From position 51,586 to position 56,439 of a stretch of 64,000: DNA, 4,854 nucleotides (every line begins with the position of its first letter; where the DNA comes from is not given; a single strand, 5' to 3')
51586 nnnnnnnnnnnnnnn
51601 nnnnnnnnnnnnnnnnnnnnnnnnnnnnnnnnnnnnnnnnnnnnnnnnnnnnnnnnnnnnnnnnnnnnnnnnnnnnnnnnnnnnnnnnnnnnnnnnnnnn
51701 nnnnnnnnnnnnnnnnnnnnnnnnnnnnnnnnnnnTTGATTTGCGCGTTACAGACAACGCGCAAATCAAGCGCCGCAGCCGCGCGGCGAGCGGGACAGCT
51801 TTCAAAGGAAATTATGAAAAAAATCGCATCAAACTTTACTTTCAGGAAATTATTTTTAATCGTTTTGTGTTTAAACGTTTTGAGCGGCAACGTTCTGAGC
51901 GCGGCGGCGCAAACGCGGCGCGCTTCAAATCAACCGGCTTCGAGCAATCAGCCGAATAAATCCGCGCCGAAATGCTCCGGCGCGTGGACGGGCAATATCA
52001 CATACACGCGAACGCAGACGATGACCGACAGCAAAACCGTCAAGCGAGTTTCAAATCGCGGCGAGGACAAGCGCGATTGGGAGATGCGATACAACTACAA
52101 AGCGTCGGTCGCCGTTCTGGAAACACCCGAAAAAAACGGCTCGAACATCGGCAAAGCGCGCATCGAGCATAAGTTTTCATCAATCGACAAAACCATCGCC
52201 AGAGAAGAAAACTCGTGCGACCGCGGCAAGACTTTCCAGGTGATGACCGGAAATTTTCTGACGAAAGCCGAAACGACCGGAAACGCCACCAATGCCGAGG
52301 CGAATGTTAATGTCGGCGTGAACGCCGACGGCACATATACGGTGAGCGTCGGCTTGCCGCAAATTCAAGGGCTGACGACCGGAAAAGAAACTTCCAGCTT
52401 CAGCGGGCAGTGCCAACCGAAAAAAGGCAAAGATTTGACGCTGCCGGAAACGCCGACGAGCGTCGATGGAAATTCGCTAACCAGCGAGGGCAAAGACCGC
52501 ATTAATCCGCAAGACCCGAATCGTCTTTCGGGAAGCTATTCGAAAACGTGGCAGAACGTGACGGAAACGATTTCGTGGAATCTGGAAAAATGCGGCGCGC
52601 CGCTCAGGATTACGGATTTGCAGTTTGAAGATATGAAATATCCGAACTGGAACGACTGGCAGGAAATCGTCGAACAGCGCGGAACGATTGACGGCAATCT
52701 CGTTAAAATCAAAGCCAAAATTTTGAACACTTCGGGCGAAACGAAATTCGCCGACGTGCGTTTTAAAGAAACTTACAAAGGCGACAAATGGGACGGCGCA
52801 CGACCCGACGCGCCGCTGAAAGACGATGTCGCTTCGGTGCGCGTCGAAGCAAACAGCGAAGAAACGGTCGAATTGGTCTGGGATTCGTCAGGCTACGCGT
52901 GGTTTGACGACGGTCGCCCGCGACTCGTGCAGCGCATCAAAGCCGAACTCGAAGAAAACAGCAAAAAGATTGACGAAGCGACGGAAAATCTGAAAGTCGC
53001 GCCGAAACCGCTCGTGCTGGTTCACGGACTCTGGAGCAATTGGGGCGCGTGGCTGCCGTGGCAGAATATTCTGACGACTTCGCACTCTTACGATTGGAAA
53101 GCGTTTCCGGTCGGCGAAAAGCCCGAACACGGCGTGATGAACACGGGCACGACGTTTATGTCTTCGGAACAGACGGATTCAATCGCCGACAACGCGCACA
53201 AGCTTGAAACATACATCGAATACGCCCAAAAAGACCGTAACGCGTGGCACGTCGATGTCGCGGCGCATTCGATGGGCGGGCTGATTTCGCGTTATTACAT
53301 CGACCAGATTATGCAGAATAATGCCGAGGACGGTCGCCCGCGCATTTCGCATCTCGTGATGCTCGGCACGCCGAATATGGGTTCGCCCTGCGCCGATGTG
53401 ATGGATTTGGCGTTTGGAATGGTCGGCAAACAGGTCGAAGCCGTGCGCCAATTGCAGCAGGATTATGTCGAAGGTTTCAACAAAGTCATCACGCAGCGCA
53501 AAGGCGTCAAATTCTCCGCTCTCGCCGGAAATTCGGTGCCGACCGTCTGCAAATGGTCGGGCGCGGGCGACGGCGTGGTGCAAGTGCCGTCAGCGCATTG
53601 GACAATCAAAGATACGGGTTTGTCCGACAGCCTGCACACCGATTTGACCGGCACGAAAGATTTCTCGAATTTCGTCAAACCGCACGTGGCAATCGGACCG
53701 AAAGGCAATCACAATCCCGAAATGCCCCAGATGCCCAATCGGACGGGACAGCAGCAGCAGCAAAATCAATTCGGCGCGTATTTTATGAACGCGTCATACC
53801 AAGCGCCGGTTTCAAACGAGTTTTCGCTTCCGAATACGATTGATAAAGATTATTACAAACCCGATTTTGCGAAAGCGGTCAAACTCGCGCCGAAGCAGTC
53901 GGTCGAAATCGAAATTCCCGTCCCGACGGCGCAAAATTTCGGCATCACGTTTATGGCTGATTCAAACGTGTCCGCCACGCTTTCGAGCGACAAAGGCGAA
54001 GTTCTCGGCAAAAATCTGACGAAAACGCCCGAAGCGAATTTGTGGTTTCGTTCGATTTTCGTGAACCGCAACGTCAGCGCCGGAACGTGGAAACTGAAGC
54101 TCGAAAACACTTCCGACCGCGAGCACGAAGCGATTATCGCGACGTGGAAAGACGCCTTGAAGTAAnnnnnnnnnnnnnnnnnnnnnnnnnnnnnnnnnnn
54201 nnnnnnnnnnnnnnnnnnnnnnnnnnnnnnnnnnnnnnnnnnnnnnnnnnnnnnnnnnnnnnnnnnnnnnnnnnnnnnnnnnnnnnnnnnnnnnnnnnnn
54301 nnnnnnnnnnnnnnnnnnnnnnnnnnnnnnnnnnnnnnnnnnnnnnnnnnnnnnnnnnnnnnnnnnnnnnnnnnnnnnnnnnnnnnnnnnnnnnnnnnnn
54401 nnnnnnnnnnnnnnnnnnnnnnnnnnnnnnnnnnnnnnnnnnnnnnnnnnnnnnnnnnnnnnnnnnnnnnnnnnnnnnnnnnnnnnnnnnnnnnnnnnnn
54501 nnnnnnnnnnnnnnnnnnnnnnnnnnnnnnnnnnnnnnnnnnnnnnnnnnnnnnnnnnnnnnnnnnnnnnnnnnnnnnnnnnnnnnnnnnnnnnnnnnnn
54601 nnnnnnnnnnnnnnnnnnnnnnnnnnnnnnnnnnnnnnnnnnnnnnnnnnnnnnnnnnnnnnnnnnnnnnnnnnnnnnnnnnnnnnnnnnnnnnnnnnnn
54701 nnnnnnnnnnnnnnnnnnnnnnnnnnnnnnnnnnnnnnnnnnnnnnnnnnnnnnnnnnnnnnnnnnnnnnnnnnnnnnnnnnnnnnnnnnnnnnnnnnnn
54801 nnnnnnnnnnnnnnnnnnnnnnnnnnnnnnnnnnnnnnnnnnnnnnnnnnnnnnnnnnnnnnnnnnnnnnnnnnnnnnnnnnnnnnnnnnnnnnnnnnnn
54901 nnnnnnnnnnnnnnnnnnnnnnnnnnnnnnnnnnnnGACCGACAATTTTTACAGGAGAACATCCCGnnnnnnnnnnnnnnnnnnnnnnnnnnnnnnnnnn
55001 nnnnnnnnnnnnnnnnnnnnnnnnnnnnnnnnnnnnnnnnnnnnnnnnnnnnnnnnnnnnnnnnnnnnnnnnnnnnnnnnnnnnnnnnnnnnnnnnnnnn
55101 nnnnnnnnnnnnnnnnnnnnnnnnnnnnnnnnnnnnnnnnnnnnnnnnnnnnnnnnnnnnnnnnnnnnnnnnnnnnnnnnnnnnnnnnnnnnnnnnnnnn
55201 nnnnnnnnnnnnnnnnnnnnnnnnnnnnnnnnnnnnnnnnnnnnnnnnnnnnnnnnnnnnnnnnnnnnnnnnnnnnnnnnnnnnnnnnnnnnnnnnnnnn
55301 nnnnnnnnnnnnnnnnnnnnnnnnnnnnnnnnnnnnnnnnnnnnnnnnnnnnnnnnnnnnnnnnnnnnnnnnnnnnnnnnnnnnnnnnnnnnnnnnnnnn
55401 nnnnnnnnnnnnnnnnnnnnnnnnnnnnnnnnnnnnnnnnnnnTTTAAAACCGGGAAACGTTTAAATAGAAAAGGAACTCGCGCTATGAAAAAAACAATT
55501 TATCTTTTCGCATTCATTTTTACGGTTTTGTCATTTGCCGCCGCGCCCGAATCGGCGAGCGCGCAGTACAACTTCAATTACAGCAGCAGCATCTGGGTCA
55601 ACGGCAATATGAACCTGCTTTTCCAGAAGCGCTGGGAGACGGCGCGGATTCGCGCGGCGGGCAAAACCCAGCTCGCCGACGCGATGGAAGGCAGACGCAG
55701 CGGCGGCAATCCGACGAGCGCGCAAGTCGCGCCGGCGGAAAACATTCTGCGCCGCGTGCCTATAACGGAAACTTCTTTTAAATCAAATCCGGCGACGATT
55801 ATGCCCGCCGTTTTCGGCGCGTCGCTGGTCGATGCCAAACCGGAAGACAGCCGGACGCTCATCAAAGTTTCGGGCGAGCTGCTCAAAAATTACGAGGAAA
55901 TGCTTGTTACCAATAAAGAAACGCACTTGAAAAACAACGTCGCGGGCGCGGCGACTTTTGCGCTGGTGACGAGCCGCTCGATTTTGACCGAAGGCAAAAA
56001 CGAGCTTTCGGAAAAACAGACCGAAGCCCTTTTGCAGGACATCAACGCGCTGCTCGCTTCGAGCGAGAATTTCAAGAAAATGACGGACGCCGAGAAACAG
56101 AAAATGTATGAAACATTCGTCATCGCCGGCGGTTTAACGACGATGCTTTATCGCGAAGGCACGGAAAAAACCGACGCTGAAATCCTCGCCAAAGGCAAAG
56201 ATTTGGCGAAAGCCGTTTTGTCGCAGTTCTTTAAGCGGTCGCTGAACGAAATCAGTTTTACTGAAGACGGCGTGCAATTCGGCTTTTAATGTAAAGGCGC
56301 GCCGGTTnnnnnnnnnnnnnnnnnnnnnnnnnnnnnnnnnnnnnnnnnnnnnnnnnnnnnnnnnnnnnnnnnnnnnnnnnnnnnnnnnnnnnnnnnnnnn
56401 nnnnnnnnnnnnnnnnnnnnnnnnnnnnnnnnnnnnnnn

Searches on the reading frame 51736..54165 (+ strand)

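Call 35: search_protein_families(library=pfam, proteins=[window:51736-54165:+], max_evalue=0.001)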
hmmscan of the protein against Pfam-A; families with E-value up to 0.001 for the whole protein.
window:51736-54165:+ (809 aa): 6 families
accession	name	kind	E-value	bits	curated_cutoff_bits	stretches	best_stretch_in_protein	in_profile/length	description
PF24096.1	DUF7379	-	9.5e-10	39.2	33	1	484-555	51-120/191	Domain of unknown function (DUF7379)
PF05057.20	DUF676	-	6.5e-07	29.5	20.3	1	426-556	8-134/217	Putative serine esterase (DUF676)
PF02450.21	LCAT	-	6.4e-06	26.1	21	1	488-553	106-168/392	Lecithin:cholesterol acyltransferase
PF05990.18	DUF900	-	0.00011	22.2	20.5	1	481-565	71-151/232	Alpha/beta hydrolase of unknown function (DUF900)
PF02089.21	Palm_thioest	-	0.00015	22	26.8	1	425-550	1-113/254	Palmitoyl protein thioesterase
PF12697.13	Abhydrolase_6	-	0.00082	20.5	26.3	0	426-545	1-93/217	Alpha/beta hydrolase family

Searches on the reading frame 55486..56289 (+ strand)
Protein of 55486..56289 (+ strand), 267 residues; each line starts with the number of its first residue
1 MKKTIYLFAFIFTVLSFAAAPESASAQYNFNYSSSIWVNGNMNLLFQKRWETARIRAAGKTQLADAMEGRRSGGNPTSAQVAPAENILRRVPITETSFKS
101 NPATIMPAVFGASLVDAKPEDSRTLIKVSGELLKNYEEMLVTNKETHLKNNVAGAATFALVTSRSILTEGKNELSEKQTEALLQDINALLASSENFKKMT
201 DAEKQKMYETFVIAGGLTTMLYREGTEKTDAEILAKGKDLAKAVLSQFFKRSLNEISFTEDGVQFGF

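Call 35: search_protein_families(library=pfam, proteins=[window:55486-56289:+], max_evalue=0.001)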
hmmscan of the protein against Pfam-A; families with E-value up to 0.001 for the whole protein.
window:55486-56289:+ (267 aa): 1 family
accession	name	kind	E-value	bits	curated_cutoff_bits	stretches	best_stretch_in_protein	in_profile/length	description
PF20388.3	DUF6683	-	4.2e-25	89.2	23.6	1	10-265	6-252/253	Family of unknown function (DUF6683)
